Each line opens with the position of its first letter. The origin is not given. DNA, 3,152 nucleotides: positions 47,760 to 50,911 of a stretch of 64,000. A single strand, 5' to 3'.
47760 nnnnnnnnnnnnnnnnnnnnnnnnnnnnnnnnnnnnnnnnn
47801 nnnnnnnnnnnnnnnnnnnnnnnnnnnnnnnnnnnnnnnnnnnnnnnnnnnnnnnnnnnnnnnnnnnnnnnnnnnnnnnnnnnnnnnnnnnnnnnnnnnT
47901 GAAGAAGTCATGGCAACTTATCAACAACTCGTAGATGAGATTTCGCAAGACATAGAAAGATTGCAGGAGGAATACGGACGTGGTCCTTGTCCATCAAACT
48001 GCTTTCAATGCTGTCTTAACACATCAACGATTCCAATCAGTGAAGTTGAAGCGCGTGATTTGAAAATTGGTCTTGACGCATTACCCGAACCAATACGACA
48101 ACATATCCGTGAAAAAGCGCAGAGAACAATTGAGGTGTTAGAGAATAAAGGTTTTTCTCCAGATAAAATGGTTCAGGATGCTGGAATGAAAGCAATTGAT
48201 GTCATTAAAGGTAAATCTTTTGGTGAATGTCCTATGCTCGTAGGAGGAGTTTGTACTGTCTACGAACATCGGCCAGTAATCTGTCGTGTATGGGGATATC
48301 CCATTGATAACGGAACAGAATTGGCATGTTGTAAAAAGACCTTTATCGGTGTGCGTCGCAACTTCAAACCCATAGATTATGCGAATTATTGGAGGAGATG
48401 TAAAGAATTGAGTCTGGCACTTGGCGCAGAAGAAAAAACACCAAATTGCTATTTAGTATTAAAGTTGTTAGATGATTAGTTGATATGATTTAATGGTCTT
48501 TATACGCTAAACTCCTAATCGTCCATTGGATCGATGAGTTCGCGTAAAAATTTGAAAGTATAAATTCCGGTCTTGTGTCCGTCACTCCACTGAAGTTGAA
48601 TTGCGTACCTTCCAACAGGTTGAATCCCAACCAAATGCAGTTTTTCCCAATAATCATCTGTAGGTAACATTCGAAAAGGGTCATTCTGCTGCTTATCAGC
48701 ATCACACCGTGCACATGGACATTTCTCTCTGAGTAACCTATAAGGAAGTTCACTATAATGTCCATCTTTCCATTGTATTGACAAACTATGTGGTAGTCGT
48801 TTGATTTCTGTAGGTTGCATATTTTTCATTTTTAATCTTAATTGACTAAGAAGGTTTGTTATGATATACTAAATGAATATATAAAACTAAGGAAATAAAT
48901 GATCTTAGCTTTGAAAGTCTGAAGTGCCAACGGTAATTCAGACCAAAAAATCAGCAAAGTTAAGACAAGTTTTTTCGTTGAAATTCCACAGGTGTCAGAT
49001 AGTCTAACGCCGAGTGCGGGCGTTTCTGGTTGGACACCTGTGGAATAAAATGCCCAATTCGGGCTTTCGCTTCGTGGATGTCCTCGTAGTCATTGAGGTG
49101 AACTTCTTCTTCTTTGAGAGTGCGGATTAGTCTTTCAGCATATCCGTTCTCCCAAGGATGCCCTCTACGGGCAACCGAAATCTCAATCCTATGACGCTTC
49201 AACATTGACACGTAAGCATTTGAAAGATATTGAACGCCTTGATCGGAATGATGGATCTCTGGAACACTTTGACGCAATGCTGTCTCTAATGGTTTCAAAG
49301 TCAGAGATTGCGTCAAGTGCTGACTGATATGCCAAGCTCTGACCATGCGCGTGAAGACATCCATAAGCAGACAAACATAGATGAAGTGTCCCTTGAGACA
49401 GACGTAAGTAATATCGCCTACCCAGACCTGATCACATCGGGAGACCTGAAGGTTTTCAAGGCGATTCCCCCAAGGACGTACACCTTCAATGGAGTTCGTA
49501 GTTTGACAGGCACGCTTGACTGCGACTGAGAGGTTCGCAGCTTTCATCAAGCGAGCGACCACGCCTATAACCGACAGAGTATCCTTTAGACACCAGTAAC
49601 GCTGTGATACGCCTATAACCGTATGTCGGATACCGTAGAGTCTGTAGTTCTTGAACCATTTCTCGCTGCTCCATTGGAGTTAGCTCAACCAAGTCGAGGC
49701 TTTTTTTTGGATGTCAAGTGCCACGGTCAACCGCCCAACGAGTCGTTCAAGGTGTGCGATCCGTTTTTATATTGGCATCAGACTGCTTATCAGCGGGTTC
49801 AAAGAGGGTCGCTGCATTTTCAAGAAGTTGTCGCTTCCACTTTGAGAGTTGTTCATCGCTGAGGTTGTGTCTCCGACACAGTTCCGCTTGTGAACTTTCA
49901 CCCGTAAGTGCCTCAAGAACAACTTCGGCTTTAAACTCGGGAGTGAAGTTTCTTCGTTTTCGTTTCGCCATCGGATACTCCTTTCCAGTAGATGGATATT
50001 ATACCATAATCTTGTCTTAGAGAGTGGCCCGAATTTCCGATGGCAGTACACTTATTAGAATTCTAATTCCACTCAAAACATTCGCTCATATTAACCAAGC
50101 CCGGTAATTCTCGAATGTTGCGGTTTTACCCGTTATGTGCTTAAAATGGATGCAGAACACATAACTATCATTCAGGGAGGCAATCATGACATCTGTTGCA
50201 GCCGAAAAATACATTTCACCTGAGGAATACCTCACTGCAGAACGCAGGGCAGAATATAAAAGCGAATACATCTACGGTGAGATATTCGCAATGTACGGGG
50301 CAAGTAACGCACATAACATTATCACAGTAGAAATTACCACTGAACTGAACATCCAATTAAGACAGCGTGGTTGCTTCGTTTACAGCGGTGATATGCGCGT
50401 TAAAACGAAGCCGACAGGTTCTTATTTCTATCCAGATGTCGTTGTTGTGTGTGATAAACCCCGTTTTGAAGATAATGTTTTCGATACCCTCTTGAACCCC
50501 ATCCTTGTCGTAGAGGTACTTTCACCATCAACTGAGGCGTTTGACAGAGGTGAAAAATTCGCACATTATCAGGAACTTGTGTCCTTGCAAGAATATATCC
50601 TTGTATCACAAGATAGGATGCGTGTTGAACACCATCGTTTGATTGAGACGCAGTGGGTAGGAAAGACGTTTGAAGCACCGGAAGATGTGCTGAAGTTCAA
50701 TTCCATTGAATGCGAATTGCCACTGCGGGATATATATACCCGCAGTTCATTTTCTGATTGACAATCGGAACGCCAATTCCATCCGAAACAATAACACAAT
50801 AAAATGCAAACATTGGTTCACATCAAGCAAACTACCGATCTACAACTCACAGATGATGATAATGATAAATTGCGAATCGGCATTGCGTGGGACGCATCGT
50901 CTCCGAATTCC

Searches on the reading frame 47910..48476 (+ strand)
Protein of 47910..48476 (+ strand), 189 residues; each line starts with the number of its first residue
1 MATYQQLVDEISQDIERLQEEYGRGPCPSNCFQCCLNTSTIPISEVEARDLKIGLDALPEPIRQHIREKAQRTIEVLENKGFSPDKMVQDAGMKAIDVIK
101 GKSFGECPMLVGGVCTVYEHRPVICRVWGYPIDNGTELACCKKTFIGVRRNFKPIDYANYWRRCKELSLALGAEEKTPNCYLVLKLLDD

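Call 19: search_protein_families(library=pfam, proteins=[window:47910-48476:+], max_evalue=0.01)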
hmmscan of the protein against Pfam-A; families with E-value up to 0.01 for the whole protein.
window:47910-48476:+ (189 aa): 1 family
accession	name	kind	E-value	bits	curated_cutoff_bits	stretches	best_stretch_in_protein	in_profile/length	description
PF03692.20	CxxCxxCC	-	0.00015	22.8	23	1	27-127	2-68/85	Putative zinc- or iron-chelating domain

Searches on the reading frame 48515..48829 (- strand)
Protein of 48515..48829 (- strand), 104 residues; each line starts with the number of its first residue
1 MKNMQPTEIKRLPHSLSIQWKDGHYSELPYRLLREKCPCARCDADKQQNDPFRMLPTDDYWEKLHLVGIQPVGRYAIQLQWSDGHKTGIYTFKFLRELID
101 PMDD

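Call 19: search_protein_families(library=pfam, proteins=[window:48515-48829:-], max_evalue=0.01)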
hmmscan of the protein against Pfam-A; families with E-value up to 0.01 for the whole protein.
window:48515-48829:- (104 aa): 1 family
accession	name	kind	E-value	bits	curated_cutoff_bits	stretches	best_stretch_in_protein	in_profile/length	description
PF06155.17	GBBH-like_N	-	2.9e-25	89.3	22.8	1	12-96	6-85/85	Gamma-butyrobetaine hydroxylase-like, N-terminal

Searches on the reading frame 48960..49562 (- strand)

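Call 19: search_protein_families(library=pfam, proteins=[window:48960-49562:-], max_evalue=0.01)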
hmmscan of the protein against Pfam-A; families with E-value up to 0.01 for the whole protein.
window:48960-49562:- (200 aa): 4 families
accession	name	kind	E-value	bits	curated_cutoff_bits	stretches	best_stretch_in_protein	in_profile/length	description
PF00665.32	rve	-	7.6e-21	74.7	32.6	1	44-136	5-102/102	Integrase core domain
PF13683.12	rve_3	-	2.7e-14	53.1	26.5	1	124-191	1-67/67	Integrase core domain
PF13333.12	rve_2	-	2.8e-05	24.6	22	1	147-199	5-56/56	Integrase core domain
PF13610.12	DDE_Tnp_IS240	-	0.00071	20.2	27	1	47-170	4-127/139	DDE domain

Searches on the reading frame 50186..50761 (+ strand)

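Call 19: search_protein_families(library=pfam, proteins=[window:50186-50761:+], max_evalue=0.01)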
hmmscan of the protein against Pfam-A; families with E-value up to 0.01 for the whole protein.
window:50186-50761:+ (191 aa): 1 family
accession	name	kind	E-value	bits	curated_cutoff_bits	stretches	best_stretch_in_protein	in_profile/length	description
PF05685.18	Uma2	-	1.1e-34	119.8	27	1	12-174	1-164/172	Putative restriction endonuclease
